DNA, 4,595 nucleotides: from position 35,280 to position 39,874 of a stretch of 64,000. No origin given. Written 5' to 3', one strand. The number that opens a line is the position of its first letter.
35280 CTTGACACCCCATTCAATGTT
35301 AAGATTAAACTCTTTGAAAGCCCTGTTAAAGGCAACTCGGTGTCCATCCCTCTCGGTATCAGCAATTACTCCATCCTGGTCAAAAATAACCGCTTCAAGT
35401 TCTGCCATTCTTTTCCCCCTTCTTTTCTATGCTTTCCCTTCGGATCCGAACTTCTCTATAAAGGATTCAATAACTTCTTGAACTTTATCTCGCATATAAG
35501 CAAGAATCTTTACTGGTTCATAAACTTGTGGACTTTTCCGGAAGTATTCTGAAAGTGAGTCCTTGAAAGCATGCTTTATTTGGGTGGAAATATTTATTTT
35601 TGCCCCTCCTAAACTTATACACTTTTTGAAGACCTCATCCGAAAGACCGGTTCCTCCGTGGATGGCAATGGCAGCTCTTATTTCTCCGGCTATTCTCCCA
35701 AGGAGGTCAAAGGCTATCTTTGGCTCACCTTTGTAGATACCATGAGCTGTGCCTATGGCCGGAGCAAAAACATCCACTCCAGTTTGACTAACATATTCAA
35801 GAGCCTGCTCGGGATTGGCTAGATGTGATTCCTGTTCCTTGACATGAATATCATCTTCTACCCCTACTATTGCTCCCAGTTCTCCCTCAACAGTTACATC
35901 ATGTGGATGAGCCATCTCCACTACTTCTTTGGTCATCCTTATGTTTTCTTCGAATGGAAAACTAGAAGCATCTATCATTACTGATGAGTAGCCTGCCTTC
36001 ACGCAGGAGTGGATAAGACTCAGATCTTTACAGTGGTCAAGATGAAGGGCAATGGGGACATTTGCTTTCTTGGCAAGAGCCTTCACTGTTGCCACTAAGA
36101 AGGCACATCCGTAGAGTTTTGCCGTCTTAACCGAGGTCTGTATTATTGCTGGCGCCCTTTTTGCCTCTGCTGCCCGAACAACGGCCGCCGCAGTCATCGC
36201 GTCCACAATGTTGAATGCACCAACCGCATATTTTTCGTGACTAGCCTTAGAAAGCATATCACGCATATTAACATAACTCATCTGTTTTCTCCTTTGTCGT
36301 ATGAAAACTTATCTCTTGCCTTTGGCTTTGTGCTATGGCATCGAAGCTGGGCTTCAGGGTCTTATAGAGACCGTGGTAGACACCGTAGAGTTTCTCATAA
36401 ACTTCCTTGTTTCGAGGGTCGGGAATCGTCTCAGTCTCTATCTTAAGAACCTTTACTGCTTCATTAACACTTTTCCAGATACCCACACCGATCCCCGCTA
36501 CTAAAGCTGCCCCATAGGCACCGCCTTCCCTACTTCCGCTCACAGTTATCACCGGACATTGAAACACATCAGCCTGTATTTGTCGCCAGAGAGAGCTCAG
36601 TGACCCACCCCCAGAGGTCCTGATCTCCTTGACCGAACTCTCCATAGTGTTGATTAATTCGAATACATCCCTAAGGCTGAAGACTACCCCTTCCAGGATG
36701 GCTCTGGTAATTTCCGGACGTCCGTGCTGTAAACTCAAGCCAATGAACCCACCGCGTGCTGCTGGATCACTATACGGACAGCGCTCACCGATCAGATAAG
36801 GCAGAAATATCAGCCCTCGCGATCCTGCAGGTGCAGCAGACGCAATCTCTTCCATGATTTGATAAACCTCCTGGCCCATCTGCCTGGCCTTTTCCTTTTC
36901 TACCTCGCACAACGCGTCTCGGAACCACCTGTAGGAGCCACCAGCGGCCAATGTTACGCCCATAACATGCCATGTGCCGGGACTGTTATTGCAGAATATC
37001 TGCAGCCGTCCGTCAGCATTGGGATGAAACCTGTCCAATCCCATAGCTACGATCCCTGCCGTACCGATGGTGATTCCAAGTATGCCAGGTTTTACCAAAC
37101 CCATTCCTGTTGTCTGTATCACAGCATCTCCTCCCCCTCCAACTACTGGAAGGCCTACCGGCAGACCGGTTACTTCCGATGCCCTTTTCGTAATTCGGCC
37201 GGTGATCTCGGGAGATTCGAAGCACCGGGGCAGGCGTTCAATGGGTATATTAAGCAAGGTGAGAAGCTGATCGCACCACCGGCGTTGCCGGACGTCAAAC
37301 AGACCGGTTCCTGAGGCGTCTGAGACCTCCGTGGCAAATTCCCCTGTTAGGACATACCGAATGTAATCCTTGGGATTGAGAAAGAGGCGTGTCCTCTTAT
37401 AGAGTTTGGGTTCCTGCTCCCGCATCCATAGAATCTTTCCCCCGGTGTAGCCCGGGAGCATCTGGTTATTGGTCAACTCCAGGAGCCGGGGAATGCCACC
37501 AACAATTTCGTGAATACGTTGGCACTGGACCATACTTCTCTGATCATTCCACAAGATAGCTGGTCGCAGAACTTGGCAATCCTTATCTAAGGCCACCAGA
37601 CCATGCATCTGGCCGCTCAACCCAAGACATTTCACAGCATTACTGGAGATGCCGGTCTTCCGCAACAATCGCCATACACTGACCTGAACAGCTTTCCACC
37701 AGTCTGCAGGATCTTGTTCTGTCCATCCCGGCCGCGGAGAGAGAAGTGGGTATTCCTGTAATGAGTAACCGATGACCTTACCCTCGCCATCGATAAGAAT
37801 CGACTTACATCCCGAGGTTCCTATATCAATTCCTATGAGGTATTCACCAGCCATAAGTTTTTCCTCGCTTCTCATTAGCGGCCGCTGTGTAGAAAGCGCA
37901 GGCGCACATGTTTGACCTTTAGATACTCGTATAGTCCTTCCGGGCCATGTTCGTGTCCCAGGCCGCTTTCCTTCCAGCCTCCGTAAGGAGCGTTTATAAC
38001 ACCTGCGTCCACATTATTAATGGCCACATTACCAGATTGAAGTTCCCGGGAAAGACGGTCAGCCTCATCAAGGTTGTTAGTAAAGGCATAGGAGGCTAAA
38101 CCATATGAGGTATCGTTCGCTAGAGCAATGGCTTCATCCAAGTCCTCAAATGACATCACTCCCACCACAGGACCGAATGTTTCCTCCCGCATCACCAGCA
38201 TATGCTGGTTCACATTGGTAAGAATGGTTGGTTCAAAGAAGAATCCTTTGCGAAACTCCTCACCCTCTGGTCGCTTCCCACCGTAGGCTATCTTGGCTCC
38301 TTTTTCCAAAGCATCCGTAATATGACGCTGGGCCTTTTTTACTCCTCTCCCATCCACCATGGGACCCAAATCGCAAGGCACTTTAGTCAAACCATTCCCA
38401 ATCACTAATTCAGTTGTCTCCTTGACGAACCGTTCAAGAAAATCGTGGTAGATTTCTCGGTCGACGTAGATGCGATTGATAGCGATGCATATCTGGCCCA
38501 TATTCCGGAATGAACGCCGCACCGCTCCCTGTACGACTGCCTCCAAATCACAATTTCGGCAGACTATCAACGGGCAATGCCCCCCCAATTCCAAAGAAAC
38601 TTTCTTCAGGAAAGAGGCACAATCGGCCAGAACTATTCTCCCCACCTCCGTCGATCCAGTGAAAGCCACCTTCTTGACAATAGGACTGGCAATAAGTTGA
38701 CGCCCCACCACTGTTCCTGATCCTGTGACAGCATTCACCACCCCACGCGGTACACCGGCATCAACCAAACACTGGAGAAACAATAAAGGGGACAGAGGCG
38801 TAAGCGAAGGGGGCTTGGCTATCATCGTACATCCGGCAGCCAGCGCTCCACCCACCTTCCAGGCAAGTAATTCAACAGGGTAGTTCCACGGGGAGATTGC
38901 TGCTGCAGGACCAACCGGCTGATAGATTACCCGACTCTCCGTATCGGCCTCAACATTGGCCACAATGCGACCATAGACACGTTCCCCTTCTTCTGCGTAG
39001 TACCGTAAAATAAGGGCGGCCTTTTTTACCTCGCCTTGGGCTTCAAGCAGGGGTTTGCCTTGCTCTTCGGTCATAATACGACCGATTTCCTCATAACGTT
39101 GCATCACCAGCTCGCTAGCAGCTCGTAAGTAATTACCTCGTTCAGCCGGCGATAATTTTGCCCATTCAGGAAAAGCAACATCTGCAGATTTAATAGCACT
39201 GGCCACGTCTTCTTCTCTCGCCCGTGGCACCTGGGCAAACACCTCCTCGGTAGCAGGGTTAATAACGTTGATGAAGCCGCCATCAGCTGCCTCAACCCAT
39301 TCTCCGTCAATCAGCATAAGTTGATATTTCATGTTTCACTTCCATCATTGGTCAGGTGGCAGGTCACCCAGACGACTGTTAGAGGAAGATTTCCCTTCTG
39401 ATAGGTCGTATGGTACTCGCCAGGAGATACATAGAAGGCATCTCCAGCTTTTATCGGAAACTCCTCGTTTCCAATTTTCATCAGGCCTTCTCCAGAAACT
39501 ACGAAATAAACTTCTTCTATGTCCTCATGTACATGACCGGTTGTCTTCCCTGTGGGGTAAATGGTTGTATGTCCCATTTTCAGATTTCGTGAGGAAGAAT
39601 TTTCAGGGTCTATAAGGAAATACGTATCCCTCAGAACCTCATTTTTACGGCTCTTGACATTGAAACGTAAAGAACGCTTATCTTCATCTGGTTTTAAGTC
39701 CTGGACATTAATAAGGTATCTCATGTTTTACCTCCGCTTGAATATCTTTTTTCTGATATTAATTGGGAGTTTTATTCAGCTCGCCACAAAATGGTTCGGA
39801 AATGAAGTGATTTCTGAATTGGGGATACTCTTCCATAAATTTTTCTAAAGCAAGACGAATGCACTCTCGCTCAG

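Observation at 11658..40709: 29-kb glycoside/polyol catabolic super-locus with an inositol-like toolkit but no IolC/IolD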

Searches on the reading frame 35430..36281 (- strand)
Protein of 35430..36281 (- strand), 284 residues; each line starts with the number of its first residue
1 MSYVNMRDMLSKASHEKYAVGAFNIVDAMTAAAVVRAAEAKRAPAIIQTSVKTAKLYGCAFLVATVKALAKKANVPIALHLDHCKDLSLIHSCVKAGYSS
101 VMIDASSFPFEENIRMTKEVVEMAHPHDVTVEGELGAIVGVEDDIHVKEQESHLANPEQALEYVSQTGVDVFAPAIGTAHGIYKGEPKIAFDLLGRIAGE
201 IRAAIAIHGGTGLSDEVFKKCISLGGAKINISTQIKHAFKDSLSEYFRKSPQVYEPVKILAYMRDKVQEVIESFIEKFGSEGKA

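Call 4: search_protein_families(library=pfam, proteins=[window:35430-36281:-])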
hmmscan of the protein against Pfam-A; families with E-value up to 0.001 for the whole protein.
window:35430-36281:- (284 aa): 1 family
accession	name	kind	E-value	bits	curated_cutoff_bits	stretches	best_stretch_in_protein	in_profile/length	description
PF01116.26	F_bP_aldolase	-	1.3e-93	314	25.5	1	4-283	1-277/277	Fructose-bisphosphate aldolase class-II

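Call 7: search_protein_families(library=ncbifam, proteins=[window:35430-36281:-], max_evalue=0.00001)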
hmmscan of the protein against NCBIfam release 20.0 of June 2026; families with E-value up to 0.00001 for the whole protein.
window:35430-36281:- (284 aa): 20 families
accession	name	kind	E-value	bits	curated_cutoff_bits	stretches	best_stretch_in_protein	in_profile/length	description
NF009497.0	PRK12857.1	equivalog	2.1e-92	309.4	423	1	1-284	1-284/284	class II fructose-1,6-bisphosphate aldolase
TIGR01859.1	fruc_bis_ald_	equivalog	5.7e-91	305.1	343.05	1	3-284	1-282/282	class II fructose-1,6-bisphosphate aldolase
NF009374.0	PRK12737.1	subfamily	9.1e-87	290.6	383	1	3-283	3-283/284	tagatose-bisphosphate aldolase subunit GatY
NF006626.0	PRK09195.1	subfamily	5.1e-86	288.3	384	1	1-284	1-284/284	tagatose-bisphosphate aldolase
TIGR01858.1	tag_bisphos_ald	equivalog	6.2e-82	274.9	443.55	1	5-284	3-282/282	tagatose bisphosphate family class II aldolase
TIGR00167.1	cbbA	subfamily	7.8e-81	271.6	215.6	1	1-284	1-290/290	ketose-bisphosphate aldolase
NF006042.0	PRK08185.1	subfamily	5.4e-73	245.8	405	1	4-284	3-284/287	hypothetical protein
NF005823.0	PRK07709.1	equivalog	3.8e-69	233.6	545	1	1-284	1-285/285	class II fructose-bisphosphate aldolase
NF005943.0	PRK07998.1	equivalog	1.1e-68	231.8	364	1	1-278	1-275/283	class II aldolase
NF005284.0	PRK06801.1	equivalog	1e-67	228.5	406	1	1-284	1-286/286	ketose 1,6-bisphosphate aldolase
NF006376.0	PRK08610.1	equivalog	9.9e-65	219.1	527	1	1-284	1-285/286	class II fructose-bisphosphate aldolase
NF005288.0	PRK06806.1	equivalog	1.2e-63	215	396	1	1-283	1-280/281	class II fructose-bisphosphate aldolase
NF009375.0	PRK12738.1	equivalog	5e-62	209.7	542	1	1-281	1-281/286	tagatose-bisphosphate aldolase subunit KbaY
NF005481.0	PRK07084.1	equivalog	5e-57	193.5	511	1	2-226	11-244/324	class II fructose-bisphosphate aldolase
NF004493.0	PRK05835.1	equivalog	3.6e-56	190.7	558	1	6-227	5-229/307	class II fructose-bisphosphate aldolase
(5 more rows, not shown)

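Call 72: find_homologous_proteins(query=window:35430-36281:-, max_evalue=1e-40)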
Query window:35430-36281:- (284 aa): 7514 proteins with E <= 1e-40 among 8000 candidates; the best 120 are listed.
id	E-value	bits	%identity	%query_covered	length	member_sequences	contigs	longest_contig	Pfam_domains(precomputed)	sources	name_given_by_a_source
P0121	3.8e-174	595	96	100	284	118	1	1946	PF01116.27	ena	-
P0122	1.0e-159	548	89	100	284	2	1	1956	PF01116.27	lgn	-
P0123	5.8e-155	532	84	100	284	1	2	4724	PF01116.27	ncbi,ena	-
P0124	5.4e-154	529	85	100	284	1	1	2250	PF01116.27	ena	-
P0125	7.8e-153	525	84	100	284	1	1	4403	PF01116.27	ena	-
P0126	9.7e-151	519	83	100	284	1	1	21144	PF01116.27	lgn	-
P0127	1.4e-150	518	82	100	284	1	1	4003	PF01116.27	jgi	-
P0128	4.8e-148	510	81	100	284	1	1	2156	PF01116.27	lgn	-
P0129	5.2e-148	510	81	100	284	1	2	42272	PF01116.27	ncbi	-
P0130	1.5e-147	508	82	100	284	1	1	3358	PF01116.27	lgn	-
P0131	3.8e-147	507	81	100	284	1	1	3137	PF01116.27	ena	-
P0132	1.8e-140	485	75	100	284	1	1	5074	PF01116.27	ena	-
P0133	8.3e-140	483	76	100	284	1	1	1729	PF01116.27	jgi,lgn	jgi:ketose-bisphosphate aldolase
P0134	1.7e-139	482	77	100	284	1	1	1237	PF01116.27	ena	-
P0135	4.1e-138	477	76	100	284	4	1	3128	PF01116.27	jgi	jgi:fructose-bisphosphate aldolase class II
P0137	9.0e-137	473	75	100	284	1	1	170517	PF01116.27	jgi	jgi:ketose-bisphosphate aldolase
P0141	8.4e-134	463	73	100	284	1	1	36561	PF01116.27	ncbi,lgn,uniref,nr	ncbi:fructose-bisphosphate aldolase [candidate division KSB3 bacterium]|uniref:Fructose-bisphosphate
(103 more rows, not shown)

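Call 73: find_encoding_contigs(protein=P0129, flank=9000, max_places=1)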
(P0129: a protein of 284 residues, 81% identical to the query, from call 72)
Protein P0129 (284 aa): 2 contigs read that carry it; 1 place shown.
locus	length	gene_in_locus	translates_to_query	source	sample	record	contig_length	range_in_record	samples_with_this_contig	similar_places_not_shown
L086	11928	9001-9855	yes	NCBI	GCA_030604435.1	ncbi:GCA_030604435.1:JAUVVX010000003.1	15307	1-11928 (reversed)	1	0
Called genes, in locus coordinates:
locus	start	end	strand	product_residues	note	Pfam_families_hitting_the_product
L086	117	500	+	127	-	PF01609:DDE_Tnp_1, PF13701:DDE_Tnp_1_4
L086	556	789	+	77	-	-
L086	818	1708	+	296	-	-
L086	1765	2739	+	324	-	PF00389:2-Hacid_dh, PF02826:2-Hacid_dh_C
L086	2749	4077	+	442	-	PF00370:FGGY_N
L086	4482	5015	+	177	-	PF04199:Cyclase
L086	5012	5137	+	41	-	-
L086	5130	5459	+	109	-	-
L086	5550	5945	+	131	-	PF01050:MannoseP_isomer (weak), PF02311:AraC_binding (weak), PF07883:Cupin_2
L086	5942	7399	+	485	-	PF00171:Aldedh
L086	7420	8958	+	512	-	PF00370:FGGY_N, PF02782:FGGY_C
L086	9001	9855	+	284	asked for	PF01116:F_bP_aldolase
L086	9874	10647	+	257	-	PF00702:Hydrolase, PF13419:HAD_2, PF13242:Hydrolase_like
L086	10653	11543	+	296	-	PF00701:DHDPS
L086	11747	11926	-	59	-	?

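Call 74: find_encoding_contigs(protein=P0137, flank=9000, max_places=1)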
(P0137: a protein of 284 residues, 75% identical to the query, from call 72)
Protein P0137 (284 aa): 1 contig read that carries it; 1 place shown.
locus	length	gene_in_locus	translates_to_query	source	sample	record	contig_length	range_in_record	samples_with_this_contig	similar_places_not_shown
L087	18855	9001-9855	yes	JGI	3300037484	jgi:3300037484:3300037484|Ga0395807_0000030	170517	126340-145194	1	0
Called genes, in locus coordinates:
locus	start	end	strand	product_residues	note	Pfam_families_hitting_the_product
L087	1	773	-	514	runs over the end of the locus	PF00188:CAP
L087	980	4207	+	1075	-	PF12895:ANAPC3 (faint), PF23241:HAT_PRP39_C (faint), PF00515:TPR_1 (faint), PF07719:TPR_2 (faint), PF13432:TPR_16 (weak), PF14559:TPR_19, PF13432:TPR_16, PF14559:TPR_19 (weak), +20 more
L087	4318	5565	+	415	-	PF00109:ketoacyl-synt, PF02801:Ketoacyl-synt_C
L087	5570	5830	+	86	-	PF00550:PP-binding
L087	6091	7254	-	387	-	PF00389:2-Hacid_dh, PF02826:2-Hacid_dh_C, PF11890:DUF3410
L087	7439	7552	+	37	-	-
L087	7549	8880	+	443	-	PF00370:FGGY_N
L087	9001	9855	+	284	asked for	PF01116:F_bP_aldolase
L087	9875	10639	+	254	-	PF00702:Hydrolase, PF13419:HAD_2, PF13242:Hydrolase_like (weak)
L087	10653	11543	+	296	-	PF00701:DHDPS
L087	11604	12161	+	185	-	PF01327:Pep_deformylase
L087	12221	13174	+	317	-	PF00551:Formyl_trans_N, PF02911:Formyl_trans_C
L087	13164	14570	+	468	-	PF01029:NusB, PF22458:RsmF-B_ferredox (weak), PF01189:Methyltr_RsmB-F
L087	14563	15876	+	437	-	PF00919:UPF0004, PF04055:Radical_SAM, PF01938:TRAM (weak)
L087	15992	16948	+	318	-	PF00892:EamA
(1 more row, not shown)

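Call 75: find_encoding_contigs(protein=P0141, flank=9000, max_places=1)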
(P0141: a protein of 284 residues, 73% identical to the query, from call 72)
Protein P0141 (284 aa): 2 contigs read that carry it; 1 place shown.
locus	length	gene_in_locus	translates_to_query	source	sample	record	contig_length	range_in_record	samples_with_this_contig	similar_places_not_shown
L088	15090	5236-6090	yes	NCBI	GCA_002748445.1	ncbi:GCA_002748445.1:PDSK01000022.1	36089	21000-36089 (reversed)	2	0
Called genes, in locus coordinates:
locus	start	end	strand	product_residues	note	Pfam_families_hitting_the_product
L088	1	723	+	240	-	?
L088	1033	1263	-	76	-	-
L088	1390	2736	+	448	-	PF00266:Aminotran_5 (weak), PF00155:Aminotran_1_2, PF01212:Beta_elim_lyase, PF00282:Pyridoxal_deC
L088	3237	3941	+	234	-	PF00392:GntR, PF07729:FCD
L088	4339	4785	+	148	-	PF02502:LacAB_rpiB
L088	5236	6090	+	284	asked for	PF01116:F_bP_aldolase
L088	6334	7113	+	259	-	PF00702:Hydrolase, PF13419:HAD_2, PF13242:Hydrolase_like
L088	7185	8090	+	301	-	PF00701:DHDPS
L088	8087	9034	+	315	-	PF00389:2-Hacid_dh, PF02826:2-Hacid_dh_C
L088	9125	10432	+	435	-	PF00370:FGGY_N, PF02782:FGGY_C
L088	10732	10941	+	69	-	-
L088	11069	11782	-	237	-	PF00657:Lipase_GDSL, PF13472:Lipase_GDSL_2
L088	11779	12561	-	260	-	PF25084:LbH_EIF2B (faint), PF25087:GMPPB_C (faint), PF00132:Hexapep, PF13720:Acetyltransf_11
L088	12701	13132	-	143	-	PF22817:ApeP-like, PF07977:FabA, PF22818:ApeI-like, PF03061:4HBT (faint)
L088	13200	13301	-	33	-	-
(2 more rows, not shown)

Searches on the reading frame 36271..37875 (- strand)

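Call 5: search_protein_families(library=pfam, proteins=[window:36271-37875:-])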
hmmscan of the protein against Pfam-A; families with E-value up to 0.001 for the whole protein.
window:36271-37875:- (535 aa): 2 families
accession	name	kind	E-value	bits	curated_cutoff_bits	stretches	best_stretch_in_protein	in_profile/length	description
PF00370.27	FGGY_N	-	3e-70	237.1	28.8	1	12-253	1-241/245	FGGY family of carbohydrate kinases, N-terminal domain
PF02782.22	FGGY_C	-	3.7e-36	125.2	27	1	268-462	3-196/198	FGGY family of carbohydrate kinases, C-terminal domain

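Call 8: search_protein_families(library=ncbifam, proteins=[window:36271-37875:-], max_evalue=0.00001)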
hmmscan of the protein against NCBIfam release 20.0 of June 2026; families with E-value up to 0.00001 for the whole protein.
window:36271-37875:- (535 aa): 12 families
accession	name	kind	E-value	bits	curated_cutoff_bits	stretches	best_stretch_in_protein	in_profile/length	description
TIGR01312.1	XylB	equivalog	4.1e-153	510.4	380.25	1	14-504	1-480/481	xylulokinase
NF011601.0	PRK15027.1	equivalog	5.6e-102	341.6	912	1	14-509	3-481/484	xylulokinase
TIGR01314.1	gntK_FGGY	equivalog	1.2e-93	314.4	648.55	1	12-519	1-505/505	gluconokinase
NF008187.0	PRK10939.1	equivalog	6.8e-68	229.5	528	1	10-506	3-502/521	autoinducer-2 kinase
TIGR01311.1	glycerol_kin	equivalog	2.2e-63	214.3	590.35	1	12-494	2-480/496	glycerol kinase GlpK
NF000756.0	PRK00047.1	subfamily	6.1e-58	196.3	498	1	9-495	3-483/502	glycerol kinase GlpK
NF003154.0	PRK04123.1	equivalog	2.1e-44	152.2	428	1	10-513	3-543/554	ribulokinase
TIGR02628.1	fuculo_kin_coli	equivalog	2.7e-33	115.6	470.9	1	77-481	72-459/465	L-fuculokinase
TIGR01234.1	L-ribulokinase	equivalog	6.9e-33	114.2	583.25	1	12-505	2-528/536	ribulokinase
TIGR01315.1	5C_CHO_kinase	subfamily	1.4e-32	113.1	408.7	1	13-507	2-537/541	FGGY family pentulose kinase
TIGR02627.1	rhamnulo_kin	equivalog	2.2e-16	59.5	527.95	1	50-253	35-237/454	rhamnulokinase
NF007925.0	PRK10640.1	equivalog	1.1e-14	53.8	639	1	12-220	5-212/489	rhamnulokinase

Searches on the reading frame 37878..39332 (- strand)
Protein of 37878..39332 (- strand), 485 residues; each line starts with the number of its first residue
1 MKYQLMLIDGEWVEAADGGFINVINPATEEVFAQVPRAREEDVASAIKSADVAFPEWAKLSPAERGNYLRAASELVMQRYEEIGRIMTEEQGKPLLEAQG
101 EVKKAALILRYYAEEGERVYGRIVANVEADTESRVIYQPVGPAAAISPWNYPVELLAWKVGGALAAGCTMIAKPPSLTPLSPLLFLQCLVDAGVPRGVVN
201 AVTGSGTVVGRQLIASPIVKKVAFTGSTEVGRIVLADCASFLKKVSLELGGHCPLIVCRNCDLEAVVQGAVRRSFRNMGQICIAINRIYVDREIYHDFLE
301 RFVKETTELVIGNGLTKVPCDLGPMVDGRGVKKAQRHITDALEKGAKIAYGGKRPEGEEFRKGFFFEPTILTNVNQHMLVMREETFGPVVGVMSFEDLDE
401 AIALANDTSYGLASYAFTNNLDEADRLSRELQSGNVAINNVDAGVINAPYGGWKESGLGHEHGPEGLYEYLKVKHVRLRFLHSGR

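Call 5: search_protein_families(library=pfam, proteins=[window:37878-39332:-])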
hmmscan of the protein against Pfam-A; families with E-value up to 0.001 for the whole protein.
window:37878-39332:- (485 aa): 1 family
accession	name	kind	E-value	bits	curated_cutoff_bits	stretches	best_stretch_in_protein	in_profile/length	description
PF00171.27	Aldedh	-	6.3e-164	546.3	23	1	12-476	1-461/461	Aldehyde dehydrogenase family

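Call 8: search_protein_families(library=ncbifam, proteins=[window:37878-39332:-], max_evalue=0.00001)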
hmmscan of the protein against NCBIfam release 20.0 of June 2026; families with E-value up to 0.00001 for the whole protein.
window:37878-39332:- (485 aa): 41 families (the best 25 are shown)
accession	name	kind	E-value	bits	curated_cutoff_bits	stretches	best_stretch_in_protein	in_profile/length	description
TIGR01780.1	SSADH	subfamily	8.7e-149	496.2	646.35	1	23-474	1-448/448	succinate-semialdehyde dehydrogenase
NF008415.0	PRK11241.1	equivalog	5.7e-140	467.2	828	1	4-477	11-479/482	NADP-dependent succinate-semialdehyde dehydrogenase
TIGR01804.1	BADH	equivalog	3.9e-131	437.7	668.6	1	8-474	2-467/467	betaine-aldehyde dehydrogenase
NF006916.0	PRK09407.1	equivalog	4.2e-124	415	521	1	15-476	30-490/526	succinic semialdehyde dehydrogenase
NF007497.0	PRK10090.1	equivalog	1.1e-121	407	500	1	4-478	7-477/480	aldehyde dehydrogenase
NF010000.0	PRK13473.1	subfamily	1.4e-121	406.4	615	1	6-478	5-472/475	aminobutyraldehyde dehydrogenase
NF042993.1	AlphKGSA_gudD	equivalog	6.3e-120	401.1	770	1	6-465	6-467/481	alpha-ketoglutaric semialdehyde dehydrogenase GucD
NF009725.0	PRK13252.1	equivalog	1.5e-118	396.4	593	1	4-478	7-479/488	betaine-aldehyde dehydrogenase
NF052305.1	DioxValDhHalo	equivalog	3e-117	392.5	750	1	7-474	8-477/483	2,5-dioxovalerate dehydrogenase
NF045735.1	PaDhStyDPseudo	equivalog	1.4e-116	390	850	1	5-477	4-480/483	phenylacetaldehyde dehydrogenase StyD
TIGR02299.1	HpaE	equivalog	1.7e-116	389.7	638.35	1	6-478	3-476/488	5-carboxymethyl-2-hydroxymuconate semialdehyde dehydrogenase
NF040648.1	lactal_redase_Meth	equivalog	1.3e-108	364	650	1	6-461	1-445/463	lactaldehyde dehydrogenase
NF040792.1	glyc_ald_dh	equivalog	4.8e-106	355.6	760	1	6-478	3-473/488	D-glyceraldehyde dehydrogenase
NF045736.1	PaDhStyDRhodo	equivalog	1.4e-102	343.7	800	1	6-468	5-467/479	phenylacetaldehyde dehydrogenase StyD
NF002852.0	PRK03137.1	subfamily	4.1e-100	336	648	1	6-477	39-511/514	L-glutamate gamma-semialdehyde dehydrogenase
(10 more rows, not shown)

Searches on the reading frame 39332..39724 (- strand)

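Call 5: search_protein_families(library=pfam, proteins=[window:39332-39724:-])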
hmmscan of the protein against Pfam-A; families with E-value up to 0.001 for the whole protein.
window:39332-39724:- (131 aa): 5 families
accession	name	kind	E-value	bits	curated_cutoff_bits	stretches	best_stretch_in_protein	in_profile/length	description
PF07883.17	Cupin_2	-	2.3e-14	53.3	27.2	1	53-120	3-69/70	Cupin domain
PF02311.25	AraC_binding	-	3e-08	33.9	21.1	1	54-124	9-78/135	AraC-like ligand binding domain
PF16867.11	DMSP_lyase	-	5.6e-06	26.6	27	1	45-115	92-160/162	Dimethlysulfonioproprionate lyase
PF01050.24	MannoseP_isomer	-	9.2e-06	26.3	23.6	1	45-120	25-100/116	Mannose-6-phosphate isomerase C-terminal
PF05899.18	Cupin_3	-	0.00039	20.5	23.5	1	59-104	17-61/74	EutQ-like cupin domain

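Call 8: search_protein_families(library=ncbifam, proteins=[window:39332-39724:-], max_evalue=0.00001)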
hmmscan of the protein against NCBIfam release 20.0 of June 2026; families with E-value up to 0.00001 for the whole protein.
window:39332-39724:- (131 aa): 0 families
